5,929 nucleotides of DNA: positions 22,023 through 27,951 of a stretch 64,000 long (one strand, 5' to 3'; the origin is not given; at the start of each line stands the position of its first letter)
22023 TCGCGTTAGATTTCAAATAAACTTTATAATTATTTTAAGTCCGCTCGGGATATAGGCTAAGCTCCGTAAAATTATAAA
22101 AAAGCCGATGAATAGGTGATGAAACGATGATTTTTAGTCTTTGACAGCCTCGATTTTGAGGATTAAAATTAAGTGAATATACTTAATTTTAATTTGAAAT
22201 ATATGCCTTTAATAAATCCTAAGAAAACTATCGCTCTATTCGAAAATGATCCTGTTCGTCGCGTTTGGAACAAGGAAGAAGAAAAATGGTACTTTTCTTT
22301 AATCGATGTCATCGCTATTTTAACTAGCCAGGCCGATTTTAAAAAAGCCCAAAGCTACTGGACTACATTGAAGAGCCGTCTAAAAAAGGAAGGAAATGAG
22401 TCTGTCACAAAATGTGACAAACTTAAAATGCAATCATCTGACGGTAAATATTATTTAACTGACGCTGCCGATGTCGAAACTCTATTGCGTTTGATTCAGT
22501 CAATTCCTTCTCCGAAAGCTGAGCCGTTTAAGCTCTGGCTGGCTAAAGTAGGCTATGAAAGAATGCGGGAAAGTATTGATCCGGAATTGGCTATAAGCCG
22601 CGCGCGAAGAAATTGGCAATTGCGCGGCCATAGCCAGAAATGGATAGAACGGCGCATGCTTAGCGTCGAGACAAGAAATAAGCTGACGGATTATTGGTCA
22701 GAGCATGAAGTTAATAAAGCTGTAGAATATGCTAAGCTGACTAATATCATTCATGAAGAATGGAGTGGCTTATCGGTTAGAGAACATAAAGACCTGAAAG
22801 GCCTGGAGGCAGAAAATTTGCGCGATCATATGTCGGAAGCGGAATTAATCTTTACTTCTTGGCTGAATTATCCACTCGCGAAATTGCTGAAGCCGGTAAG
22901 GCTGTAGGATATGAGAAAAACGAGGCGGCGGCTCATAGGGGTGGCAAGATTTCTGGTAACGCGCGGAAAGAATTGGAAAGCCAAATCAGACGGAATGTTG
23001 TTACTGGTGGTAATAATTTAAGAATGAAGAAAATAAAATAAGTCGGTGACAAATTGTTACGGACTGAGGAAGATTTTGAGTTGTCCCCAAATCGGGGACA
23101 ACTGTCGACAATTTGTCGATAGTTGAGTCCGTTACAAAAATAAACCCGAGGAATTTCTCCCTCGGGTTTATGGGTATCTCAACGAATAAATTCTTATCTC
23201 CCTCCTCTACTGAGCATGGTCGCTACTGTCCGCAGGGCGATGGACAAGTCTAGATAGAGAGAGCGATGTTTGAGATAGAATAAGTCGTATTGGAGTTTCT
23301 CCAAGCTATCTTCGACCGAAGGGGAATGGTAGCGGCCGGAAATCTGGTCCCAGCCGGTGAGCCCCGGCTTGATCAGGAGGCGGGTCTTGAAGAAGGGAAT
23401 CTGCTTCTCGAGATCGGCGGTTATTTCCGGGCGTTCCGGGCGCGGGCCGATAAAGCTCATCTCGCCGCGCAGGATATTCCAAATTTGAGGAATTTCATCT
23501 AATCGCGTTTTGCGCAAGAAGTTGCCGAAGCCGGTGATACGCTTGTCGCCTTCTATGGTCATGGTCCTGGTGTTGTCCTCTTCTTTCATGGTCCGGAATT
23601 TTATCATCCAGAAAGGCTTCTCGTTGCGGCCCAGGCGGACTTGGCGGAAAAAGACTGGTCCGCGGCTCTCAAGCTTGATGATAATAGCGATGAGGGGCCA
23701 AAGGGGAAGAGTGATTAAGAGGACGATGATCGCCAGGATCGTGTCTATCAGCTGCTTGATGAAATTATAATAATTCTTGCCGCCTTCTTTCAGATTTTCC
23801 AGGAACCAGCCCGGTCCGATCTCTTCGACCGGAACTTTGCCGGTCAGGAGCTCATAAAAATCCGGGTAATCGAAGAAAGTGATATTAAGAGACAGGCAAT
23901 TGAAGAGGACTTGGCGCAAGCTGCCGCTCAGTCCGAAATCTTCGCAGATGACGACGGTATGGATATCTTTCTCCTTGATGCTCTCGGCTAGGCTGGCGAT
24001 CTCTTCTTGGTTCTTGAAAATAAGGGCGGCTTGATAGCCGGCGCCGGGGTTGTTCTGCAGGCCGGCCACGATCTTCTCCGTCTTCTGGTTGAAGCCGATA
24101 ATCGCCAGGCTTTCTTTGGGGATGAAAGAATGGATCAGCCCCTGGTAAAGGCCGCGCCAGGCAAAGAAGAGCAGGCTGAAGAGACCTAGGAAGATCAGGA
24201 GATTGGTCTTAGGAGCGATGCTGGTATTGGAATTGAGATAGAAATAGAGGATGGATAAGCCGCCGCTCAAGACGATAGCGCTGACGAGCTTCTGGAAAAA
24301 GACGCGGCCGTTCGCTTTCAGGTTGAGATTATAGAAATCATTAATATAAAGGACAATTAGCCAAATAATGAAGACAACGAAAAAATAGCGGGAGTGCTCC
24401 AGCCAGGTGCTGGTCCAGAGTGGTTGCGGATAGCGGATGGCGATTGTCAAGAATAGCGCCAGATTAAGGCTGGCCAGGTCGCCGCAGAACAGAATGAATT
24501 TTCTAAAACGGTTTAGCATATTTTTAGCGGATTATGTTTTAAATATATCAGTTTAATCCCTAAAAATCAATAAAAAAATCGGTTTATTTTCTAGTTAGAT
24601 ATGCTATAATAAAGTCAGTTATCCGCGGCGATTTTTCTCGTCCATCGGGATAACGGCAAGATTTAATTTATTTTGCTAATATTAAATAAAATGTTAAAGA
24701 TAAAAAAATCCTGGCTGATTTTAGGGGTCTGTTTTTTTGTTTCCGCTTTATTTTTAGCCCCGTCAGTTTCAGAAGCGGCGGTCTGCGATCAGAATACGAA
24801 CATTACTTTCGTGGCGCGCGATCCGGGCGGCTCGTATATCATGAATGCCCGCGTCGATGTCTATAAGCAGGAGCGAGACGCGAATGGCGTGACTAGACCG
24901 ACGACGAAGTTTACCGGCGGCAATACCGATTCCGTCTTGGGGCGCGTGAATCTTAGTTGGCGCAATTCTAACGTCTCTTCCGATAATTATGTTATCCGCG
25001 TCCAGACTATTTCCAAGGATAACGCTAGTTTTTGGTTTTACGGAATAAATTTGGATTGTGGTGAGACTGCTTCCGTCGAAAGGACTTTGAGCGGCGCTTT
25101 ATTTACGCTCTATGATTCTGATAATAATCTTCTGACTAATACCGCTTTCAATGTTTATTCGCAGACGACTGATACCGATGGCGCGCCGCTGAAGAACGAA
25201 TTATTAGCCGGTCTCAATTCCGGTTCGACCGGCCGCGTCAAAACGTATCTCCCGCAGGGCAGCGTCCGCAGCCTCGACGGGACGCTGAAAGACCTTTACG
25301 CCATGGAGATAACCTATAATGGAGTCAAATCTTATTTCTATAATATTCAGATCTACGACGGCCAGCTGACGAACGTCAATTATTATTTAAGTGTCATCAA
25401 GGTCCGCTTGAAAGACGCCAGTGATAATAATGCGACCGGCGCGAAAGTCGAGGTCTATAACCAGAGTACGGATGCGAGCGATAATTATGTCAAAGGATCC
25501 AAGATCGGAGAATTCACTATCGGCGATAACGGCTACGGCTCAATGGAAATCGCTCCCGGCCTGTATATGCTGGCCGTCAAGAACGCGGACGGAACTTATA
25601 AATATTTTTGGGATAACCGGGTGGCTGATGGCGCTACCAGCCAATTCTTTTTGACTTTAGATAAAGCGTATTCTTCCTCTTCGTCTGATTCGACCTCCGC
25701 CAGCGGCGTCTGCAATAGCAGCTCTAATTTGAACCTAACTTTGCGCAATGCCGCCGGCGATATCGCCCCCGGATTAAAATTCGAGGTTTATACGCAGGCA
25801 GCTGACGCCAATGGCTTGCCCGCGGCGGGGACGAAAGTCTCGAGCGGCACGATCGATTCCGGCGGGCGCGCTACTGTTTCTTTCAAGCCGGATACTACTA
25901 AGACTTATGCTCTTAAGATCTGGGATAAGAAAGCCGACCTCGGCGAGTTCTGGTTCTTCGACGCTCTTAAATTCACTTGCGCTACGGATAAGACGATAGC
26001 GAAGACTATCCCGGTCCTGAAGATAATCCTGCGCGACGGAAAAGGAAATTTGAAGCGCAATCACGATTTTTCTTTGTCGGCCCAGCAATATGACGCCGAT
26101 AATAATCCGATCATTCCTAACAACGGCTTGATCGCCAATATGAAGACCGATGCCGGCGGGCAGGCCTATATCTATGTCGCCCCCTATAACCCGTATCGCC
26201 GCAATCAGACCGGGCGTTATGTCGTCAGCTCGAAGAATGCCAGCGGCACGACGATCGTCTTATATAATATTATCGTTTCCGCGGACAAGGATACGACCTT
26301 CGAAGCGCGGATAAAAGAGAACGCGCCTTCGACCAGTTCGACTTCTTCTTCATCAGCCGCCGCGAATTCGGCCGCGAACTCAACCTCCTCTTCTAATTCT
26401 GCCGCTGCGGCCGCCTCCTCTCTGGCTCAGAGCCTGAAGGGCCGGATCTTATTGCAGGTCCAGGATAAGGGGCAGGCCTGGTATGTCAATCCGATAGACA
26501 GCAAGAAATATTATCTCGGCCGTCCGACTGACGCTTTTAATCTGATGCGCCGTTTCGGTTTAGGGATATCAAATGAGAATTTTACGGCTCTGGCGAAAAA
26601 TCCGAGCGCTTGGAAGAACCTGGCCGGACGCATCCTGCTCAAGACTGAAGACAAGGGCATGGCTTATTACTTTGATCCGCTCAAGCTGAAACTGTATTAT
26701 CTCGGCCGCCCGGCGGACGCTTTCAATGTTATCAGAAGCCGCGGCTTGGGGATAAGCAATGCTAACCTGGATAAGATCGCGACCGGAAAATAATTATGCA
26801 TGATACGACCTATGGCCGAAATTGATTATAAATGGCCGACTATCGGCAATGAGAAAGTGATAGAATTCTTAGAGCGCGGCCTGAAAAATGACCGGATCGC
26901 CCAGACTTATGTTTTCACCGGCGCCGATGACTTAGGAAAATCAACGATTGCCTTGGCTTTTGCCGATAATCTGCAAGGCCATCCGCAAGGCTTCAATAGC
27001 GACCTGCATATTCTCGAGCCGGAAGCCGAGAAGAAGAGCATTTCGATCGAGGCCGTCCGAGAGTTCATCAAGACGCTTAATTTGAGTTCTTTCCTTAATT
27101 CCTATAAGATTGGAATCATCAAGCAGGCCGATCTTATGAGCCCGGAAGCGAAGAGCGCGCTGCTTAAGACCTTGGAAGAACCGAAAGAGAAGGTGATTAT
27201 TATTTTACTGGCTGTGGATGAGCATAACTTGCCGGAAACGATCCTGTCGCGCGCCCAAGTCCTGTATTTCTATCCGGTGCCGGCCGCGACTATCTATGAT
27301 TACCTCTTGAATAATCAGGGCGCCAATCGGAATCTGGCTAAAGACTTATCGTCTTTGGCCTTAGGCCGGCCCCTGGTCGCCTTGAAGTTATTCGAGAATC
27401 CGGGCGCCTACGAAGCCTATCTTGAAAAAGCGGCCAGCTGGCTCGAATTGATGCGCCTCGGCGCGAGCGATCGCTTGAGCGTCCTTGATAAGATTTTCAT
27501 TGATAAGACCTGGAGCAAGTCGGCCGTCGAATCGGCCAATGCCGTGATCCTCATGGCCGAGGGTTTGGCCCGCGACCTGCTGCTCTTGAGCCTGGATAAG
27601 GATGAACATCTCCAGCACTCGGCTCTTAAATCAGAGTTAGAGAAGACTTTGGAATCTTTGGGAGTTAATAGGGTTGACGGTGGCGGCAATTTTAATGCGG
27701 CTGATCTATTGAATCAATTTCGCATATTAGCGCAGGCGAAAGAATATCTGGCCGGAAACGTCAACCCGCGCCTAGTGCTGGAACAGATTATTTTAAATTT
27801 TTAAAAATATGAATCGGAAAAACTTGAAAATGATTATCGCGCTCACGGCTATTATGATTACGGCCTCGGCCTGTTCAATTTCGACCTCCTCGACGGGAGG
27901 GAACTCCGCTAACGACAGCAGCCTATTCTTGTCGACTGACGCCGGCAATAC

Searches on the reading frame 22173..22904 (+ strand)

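Call 52: search_protein_families(library=pfam, proteins=[window:22173-22904:+], max_evalue=0.0001)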
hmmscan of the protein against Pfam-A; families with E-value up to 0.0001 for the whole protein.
window:22173-22904:+ (244 aa): 1 family
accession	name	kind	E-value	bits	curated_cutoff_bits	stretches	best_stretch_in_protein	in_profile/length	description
PF02498.22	Bro-N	-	1.2e-08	35.9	25.6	1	28-125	2-92/96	BRO family, N-terminal domain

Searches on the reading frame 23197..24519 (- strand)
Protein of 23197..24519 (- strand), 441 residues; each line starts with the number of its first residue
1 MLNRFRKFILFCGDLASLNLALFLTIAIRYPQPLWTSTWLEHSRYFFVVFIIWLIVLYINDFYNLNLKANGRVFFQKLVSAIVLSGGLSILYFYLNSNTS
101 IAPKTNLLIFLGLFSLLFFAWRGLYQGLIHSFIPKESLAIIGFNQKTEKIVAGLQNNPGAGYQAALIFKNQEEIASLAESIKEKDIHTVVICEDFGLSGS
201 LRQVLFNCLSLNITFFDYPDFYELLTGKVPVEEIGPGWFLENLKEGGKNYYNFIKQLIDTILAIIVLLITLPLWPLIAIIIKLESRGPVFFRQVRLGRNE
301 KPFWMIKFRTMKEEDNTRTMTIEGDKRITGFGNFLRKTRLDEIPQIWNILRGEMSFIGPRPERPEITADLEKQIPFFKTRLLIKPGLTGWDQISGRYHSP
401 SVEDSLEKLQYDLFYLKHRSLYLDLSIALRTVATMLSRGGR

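Call 52: search_protein_families(library=pfam, proteins=[window:23197-24519:-], max_evalue=0.0001)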
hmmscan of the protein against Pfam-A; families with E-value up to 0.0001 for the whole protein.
window:23197-24519:- (441 aa): 1 family
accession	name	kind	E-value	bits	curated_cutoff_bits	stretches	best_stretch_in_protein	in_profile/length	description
PF02397.22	Bac_transf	-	8.8e-63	211.5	27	1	255-436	1-178/179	Bacterial sugar transferase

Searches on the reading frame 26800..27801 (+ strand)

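Call 52: search_protein_families(library=pfam, proteins=[window:26800-27801:+], max_evalue=0.0001)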
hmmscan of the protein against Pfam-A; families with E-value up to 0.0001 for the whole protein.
window:26800-27801:+ (334 aa): 1 family
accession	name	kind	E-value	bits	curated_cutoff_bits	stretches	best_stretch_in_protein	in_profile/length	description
PF13177.12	DNA_pol3_delta2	-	5.3e-33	114.7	27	1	17-159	2-159/161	DNA polymerase III, delta subunit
